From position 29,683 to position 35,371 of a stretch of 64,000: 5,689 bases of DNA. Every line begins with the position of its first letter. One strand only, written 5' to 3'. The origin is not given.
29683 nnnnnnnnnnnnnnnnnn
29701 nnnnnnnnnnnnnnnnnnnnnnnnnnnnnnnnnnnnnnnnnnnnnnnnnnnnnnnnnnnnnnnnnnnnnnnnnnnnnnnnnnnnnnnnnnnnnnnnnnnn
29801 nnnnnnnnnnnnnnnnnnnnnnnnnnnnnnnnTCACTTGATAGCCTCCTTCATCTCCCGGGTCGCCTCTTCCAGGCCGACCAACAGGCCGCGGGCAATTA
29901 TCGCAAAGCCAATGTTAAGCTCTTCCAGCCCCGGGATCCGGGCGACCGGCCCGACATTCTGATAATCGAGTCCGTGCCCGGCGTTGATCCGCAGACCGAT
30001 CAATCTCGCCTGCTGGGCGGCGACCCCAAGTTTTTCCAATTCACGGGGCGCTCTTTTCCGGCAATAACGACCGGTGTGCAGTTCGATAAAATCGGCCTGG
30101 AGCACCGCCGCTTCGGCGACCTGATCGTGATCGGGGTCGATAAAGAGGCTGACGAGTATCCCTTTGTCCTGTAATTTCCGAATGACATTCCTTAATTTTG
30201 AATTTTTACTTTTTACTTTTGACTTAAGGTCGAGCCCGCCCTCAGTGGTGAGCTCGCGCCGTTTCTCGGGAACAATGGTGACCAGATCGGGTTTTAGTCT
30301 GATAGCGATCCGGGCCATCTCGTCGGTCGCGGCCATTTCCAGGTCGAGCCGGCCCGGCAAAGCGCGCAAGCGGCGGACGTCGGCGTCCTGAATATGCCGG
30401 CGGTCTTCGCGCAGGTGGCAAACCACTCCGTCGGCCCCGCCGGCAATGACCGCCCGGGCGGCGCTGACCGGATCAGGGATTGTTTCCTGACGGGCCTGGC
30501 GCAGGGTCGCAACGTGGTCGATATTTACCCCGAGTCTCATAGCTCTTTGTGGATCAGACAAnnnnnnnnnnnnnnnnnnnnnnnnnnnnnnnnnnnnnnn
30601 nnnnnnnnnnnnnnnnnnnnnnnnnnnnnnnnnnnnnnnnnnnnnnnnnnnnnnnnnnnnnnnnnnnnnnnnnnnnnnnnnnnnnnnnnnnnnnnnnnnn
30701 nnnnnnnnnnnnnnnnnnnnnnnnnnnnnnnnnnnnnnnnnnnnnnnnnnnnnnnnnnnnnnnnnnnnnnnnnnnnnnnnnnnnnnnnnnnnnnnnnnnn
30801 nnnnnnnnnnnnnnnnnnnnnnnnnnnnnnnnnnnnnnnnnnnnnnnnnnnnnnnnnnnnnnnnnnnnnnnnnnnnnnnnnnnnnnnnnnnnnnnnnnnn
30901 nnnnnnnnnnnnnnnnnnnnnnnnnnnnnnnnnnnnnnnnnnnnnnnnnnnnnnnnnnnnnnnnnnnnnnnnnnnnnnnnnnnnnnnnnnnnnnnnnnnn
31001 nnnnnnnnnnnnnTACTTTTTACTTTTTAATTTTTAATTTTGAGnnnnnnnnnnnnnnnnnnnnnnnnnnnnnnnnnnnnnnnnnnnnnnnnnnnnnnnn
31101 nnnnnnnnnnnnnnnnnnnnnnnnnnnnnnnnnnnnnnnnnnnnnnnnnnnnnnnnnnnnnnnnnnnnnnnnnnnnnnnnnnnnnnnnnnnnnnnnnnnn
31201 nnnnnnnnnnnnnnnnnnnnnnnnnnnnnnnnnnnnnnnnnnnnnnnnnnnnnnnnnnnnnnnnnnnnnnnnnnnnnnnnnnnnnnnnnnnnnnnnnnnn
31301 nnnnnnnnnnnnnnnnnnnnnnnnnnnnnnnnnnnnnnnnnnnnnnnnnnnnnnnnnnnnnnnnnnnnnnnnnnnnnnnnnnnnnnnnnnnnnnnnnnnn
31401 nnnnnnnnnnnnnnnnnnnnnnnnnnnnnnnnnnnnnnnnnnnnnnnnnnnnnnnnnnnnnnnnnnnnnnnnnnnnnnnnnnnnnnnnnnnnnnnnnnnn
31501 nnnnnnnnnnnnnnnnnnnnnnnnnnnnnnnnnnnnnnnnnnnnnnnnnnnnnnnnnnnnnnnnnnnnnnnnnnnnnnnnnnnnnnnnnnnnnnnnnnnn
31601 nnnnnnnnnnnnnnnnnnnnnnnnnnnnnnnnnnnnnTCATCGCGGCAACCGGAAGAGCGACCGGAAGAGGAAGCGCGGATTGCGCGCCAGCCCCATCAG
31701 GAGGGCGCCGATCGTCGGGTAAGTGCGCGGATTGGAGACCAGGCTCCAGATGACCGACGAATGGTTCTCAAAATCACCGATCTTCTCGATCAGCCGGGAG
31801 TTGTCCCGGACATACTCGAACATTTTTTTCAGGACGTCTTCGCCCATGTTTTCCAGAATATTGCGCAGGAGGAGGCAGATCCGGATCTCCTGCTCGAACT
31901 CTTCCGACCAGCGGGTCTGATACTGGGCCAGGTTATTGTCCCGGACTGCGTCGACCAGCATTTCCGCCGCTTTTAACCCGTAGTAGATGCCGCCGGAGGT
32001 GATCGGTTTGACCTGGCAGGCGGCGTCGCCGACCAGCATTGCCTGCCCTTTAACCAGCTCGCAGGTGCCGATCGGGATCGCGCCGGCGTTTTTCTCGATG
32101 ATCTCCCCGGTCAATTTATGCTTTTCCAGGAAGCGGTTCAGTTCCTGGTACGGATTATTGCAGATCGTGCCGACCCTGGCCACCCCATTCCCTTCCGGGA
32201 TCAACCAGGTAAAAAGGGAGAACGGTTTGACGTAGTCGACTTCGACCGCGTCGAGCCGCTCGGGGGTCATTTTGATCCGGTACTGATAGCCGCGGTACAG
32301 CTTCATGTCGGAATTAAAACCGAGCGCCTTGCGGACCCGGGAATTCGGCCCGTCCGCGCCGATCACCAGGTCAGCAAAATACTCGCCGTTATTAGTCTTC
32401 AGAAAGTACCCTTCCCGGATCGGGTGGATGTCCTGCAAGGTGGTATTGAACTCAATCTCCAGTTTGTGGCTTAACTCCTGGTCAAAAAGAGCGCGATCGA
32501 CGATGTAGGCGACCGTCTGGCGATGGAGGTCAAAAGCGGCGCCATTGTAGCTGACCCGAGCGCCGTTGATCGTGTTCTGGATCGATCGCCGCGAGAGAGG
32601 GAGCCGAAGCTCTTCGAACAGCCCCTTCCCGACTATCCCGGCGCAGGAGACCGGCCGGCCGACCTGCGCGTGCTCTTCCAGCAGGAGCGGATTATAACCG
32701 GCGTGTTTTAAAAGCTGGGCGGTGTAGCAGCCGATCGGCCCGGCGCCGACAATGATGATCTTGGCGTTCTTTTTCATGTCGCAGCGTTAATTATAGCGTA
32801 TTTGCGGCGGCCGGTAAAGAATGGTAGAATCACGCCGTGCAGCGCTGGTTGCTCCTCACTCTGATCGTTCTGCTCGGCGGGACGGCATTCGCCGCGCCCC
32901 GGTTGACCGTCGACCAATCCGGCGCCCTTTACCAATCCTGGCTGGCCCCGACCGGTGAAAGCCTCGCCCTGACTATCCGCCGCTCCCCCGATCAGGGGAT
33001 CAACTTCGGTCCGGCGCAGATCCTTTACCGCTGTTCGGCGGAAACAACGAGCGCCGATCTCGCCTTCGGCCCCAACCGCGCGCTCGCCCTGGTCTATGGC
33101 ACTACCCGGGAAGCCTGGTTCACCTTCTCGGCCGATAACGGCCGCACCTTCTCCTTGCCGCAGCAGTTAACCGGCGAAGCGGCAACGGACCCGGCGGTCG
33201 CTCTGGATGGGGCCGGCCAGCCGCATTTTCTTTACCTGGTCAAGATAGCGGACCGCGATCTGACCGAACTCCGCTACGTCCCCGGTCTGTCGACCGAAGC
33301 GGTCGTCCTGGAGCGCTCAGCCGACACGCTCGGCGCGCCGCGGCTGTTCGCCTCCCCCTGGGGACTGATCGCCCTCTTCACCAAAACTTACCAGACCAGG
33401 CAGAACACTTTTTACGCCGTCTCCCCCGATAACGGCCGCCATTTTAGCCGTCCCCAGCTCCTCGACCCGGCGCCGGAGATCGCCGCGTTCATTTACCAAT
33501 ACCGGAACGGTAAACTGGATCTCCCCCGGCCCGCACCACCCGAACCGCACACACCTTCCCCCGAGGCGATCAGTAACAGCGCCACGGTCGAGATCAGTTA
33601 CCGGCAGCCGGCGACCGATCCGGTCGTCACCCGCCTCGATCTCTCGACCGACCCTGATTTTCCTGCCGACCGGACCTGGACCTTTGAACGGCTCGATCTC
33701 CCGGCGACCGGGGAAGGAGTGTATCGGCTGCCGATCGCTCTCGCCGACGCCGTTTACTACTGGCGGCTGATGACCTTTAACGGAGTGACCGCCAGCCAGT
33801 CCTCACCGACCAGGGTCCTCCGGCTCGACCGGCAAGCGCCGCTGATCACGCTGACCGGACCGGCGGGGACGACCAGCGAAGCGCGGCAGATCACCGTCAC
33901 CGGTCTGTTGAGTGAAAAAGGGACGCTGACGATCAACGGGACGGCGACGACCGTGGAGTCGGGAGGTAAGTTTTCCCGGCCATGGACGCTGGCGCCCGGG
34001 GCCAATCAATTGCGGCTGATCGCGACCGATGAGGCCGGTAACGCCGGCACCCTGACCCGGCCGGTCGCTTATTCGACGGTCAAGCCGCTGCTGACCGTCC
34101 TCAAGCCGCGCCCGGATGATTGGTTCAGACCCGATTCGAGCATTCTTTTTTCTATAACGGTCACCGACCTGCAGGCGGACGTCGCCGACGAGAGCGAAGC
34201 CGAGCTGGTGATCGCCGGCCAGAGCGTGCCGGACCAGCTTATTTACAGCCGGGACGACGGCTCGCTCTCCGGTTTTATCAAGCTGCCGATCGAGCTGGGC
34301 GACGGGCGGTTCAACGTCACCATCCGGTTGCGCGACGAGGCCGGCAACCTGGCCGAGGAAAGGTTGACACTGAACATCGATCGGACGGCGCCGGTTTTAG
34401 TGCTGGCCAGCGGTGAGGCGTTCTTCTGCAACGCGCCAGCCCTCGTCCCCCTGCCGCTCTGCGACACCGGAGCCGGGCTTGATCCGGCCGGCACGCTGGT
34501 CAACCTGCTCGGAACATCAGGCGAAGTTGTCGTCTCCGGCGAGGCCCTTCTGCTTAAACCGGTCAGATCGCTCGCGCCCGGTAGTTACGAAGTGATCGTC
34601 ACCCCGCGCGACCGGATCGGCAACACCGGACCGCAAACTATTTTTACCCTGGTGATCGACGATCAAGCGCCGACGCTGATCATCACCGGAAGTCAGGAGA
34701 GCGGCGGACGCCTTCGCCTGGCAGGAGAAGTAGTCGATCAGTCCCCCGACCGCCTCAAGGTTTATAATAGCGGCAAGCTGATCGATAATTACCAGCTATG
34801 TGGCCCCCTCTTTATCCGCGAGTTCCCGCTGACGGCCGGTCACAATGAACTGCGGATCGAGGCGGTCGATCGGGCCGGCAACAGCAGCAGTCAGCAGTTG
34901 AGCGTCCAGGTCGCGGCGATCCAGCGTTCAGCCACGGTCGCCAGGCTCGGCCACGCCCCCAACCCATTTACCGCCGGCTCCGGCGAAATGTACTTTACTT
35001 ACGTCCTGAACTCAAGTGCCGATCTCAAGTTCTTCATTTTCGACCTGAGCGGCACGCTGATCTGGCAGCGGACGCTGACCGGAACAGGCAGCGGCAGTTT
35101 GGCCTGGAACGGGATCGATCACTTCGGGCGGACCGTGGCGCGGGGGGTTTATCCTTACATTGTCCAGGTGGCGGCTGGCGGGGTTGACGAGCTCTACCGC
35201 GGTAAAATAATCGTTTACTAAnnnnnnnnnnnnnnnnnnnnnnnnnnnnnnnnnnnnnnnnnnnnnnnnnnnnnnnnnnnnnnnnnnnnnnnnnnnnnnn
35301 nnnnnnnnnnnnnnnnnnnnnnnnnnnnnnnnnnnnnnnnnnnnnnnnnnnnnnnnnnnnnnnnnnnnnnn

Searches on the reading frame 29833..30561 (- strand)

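Call 38: search_protein_families(library=pfam, proteins=[window:29833-30561:-], max_evalue=0.01)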
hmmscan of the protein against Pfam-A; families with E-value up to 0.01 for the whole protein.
window:29833-30561:- (242 aa): 1 family
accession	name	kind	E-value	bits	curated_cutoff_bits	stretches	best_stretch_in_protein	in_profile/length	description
PF03740.19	PdxJ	-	7.8e-89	297.2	24.5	1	9-241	1-234/234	Pyridoxal phosphate biosynthesis protein PdxJ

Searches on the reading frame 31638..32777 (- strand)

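Call 62: search_protein_families(library=pfam, proteins=[window:31638-32777:-], max_evalue=0.00001)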
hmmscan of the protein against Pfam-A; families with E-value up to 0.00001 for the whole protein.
window:31638-32777:- (379 aa): 3 families
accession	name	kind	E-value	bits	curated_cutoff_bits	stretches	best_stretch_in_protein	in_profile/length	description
PF01494.25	FAD_binding_3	-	3.6e-13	49.9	22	1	5-176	2-193/349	FAD binding domain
PF01266.30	DAO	-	4.9e-08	33.3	27.9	0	6-67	1-69/353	FAD dependent oxidoreductase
PF13738.12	Pyr_redox_3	-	4.4e-07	29.9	30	0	8-39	1-32/305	Pyridine nucleotide-disulphide oxidoreductase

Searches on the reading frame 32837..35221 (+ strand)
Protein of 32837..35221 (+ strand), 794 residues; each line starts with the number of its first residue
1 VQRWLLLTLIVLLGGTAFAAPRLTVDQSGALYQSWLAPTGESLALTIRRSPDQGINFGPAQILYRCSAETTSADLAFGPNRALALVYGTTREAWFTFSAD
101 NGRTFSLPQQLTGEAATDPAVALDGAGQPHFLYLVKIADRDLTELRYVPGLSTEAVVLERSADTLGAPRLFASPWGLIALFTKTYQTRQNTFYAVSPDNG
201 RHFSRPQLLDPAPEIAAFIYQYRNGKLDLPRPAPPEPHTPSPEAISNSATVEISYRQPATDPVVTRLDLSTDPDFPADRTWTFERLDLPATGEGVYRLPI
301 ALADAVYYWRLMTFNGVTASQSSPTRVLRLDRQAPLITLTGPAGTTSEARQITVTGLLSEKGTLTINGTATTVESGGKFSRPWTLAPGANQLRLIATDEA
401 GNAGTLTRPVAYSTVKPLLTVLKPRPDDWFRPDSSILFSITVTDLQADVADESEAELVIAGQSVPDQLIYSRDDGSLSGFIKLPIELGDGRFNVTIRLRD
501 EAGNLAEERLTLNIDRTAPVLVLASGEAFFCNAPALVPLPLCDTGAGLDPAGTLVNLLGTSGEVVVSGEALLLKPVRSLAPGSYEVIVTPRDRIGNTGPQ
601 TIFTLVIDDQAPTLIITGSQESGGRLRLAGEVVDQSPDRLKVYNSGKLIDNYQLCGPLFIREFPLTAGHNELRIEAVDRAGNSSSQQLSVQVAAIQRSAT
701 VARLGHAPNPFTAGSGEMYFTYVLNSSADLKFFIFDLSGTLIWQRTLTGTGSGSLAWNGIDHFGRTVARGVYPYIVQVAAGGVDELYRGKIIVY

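Call 62: search_protein_families(library=pfam, proteins=[window:32837-35221:+], max_evalue=0.00001)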
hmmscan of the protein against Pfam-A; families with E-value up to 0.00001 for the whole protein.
window:32837-35221:+ (794 aa): 2 families
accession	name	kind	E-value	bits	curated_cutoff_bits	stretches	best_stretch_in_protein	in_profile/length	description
PF19077.6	Big_13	-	5.5e-18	65.8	27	0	480-515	65-101/102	Bacterial Ig-like domain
PF09136.16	Glucodextran_B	-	1.1e-15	57.8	27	1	335-411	1-80/83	Glucodextranase, domain B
